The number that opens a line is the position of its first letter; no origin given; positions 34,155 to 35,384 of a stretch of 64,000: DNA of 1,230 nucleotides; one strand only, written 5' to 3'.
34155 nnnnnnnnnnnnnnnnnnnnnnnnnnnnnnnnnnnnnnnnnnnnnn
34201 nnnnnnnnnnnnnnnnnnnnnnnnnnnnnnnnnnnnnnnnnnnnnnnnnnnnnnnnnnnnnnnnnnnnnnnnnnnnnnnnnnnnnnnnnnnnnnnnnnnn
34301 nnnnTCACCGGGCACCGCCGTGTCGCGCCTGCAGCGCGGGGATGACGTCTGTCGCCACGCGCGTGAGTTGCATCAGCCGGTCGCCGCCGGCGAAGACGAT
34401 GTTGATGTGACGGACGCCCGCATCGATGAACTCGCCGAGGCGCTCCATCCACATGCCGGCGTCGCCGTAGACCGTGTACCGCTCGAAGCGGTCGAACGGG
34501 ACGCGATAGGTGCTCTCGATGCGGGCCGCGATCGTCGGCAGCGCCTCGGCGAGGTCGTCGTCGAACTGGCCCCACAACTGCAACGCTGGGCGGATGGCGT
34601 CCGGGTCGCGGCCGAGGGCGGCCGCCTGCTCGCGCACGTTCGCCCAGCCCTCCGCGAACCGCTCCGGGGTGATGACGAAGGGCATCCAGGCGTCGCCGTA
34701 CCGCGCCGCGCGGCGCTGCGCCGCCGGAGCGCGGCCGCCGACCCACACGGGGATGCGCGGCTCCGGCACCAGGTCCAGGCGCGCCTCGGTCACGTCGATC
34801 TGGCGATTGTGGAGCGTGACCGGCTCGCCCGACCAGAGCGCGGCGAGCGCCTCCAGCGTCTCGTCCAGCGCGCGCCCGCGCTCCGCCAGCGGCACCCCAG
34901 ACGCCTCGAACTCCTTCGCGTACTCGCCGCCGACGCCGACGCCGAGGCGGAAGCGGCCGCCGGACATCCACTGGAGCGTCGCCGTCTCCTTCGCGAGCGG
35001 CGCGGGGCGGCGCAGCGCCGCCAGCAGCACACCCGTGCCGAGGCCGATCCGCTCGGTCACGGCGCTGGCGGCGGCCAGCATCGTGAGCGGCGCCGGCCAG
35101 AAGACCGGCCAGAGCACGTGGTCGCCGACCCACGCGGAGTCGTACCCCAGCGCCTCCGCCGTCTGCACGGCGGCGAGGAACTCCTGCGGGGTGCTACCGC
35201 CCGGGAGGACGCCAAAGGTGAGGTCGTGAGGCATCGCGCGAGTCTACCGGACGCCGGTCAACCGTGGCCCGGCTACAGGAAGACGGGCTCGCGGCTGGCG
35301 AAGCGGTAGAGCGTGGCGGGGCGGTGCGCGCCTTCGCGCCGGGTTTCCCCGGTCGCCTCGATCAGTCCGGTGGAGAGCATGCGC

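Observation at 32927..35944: NrtR-like regulator with a matching 21-bp palindrome in front of nadA; the regulon probably includes an MFS transporter and an LLM oxidoreductase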

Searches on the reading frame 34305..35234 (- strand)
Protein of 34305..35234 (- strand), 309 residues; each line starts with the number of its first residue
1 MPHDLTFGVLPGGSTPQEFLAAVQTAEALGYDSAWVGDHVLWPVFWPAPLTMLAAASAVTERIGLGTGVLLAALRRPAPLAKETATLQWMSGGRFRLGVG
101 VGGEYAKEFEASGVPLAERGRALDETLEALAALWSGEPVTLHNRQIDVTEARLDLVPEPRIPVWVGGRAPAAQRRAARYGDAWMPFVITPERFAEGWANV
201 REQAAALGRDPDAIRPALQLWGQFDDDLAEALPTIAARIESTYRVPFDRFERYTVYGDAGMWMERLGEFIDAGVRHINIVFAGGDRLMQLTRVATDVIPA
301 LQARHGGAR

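Call 9: search_protein_families(library=pfam, proteins=[window:34305-35234:-])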
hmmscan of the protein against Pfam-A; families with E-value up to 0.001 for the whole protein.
window:34305-35234:- (309 aa): 1 family
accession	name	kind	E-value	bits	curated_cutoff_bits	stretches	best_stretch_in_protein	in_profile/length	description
PF00296.26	Bac_luciferase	-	1.7e-54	185.8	27.9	1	14-242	20-248/314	Luciferase-like monooxygenase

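Call 10: search_protein_families(library=ncbifam, proteins=[window:34305-35234:-])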
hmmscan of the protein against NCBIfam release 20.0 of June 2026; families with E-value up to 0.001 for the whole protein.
window:34305-35234:- (309 aa): 31 families (the best 25 are shown)
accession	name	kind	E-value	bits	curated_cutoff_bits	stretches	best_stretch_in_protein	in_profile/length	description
TIGR03619.1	F420_Rv2161c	subfamily_domain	1.9e-54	184.9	166.9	1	22-252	3-218/247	TIGR03619 family F420-dependent LLM class oxidoreductase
TIGR03854.1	F420_MSMEG_3544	hypoth_equivalog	1.9e-31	109.4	295.6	1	7-299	2-287/290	TIGR03854 family LLM class F420-dependent oxidoreductase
TIGR03621.1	F420_MSMEG_2516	subfamily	1.7e-29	102.9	213.15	1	16-181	13-171/295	TIGR03621 family F420-dependent LLM class oxidoreductase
TIGR03560.1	F420_Rv1855c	subfamily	3.1e-29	102.4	231.4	1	15-216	11-224/227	TIGR03560 family F420-dependent LLM class oxidoreductase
TIGR03557.1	F420_G6P_family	subfamily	2.3e-27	96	210.4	1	14-302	10-315/316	TIGR03557 family F420-dependent LLM class oxidoreductase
TIGR04024.1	F420_NP1902A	hypoth_equivalog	1e-26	93.5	345.4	1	15-232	13-225/330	TIGR04024 family LLM class F420-dependent oxidoreductase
TIGR03571.1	lucif_BA3436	subfamily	6.2e-26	91.4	303.9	1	20-244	34-257/304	TIGR03571 family LLM class oxidoreductase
NF002619.0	PRK02271.1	equivalog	1.9e-24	86.5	276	1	16-215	13-206/329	5,10-methylenetetrahydromethanopterin reductase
TIGR03555.1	F420_mer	equivalog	8.6e-22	77.9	348.7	1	16-231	11-221/325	5,10-methylenetetrahydromethanopterin reductase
TIGR04027.1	LLM_KPN_01858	hypoth_equivalog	1.6e-21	76.6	412.9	1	22-184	25-182/326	putative FMN-dependent luciferase-like monooxygenase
TIGR03857.1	F420_MSMEG_2249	hypoth_equivalog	1.9e-21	76.6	218.4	1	9-246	5-238/329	TIGR03857 family LLM class F420-dependent oxidoreductase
TIGR03564.1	F420_MSMEG_4879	subfamily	6.4e-20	71.9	234.25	1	21-241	3-217/265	TIGR03564 family F420-dependent LLM class oxidoreductase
TIGR03554.1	F420_G6P_DH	equivalog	2.6e-19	69.4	420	1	15-233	14-242/331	glucose-6-phosphate dehydrogenase (coenzyme-F420)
TIGR03559.1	F420_Rv3520c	subfamily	2.9e-19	69.3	335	1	16-206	12-209/325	LLM class F420-dependent oxidoreductase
TIGR03856.1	F420_MSMEG_2906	subfamily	9e-18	64.7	243.7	1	17-227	16-214/249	LLM class F420-dependent oxidoreductase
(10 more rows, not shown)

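Call 46: search_solved_structures(query=window:34305-35234:-, max_evalue=1e-10)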
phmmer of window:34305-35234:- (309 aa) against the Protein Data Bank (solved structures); distinct sequences matched with E-value up to 1e-10: 18.
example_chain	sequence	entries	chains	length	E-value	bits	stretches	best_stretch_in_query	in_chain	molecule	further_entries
3b4y_A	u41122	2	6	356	5.6e-19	71.8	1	15-229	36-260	PROBABLE F420-DEPENDENT GLUCOSE-6-PHOSPHATE DEHYDROGENASE FGD1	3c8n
8qpm_A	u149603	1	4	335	1e-17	67.6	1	17-225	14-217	5,10-methylenetetrahydromethanopterin reductase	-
8qq8_A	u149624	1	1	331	1.1e-17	67.6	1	17-225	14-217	5,10-methylenetetrahydromethanopterin reductase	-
8qpl_A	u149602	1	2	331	1.1e-17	67.5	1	17-225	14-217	5,10-methylenetetrahydromethanopterin reductase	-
1rhc_A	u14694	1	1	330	2.7e-17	66.2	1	16-235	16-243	F420-dependent alcohol dehydrogenase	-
5lxe_A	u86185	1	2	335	1.1e-15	60.9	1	16-189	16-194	F420-dependent glucose-6-phosphate dehydrogenase 1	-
9fp4_A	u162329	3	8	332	5.1e-15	58.8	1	19-231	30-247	F420-dependent hydroxymycolic acid dehydrogenase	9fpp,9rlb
1f07_A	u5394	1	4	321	7.3e-15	58.2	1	17-288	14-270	COENZYME F420-DEPENDENT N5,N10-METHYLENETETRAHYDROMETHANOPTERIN REDUCTASE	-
8k74_A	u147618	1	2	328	2.6e-14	56.4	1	13-140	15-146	Alkanal monooxygenase alpha chain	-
1ezw_A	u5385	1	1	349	2.6e-14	56.4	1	6-232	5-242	COENZYME F420-DEPENDENT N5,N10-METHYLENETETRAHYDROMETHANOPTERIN REDUCTASE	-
7bip_A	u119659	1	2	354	3.9e-14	55.9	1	16-211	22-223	Luciferase-like monooxygenase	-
1z69_A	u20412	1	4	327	4.3e-14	55.7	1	23-232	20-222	Coenzyme F420-dependent N(5),N(10)-methylenetetrahydromethanopterin reductase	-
2b81_A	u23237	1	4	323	5.9e-14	55.3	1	17-220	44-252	Luciferase-like monooxygenase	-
9hav_A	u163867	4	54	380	1.8e-12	50.4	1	16-227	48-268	Luciferase family protein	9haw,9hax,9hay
8cbb_A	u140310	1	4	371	1.7e-11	47.2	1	24-223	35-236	Alkanal monooxygenase alpha chain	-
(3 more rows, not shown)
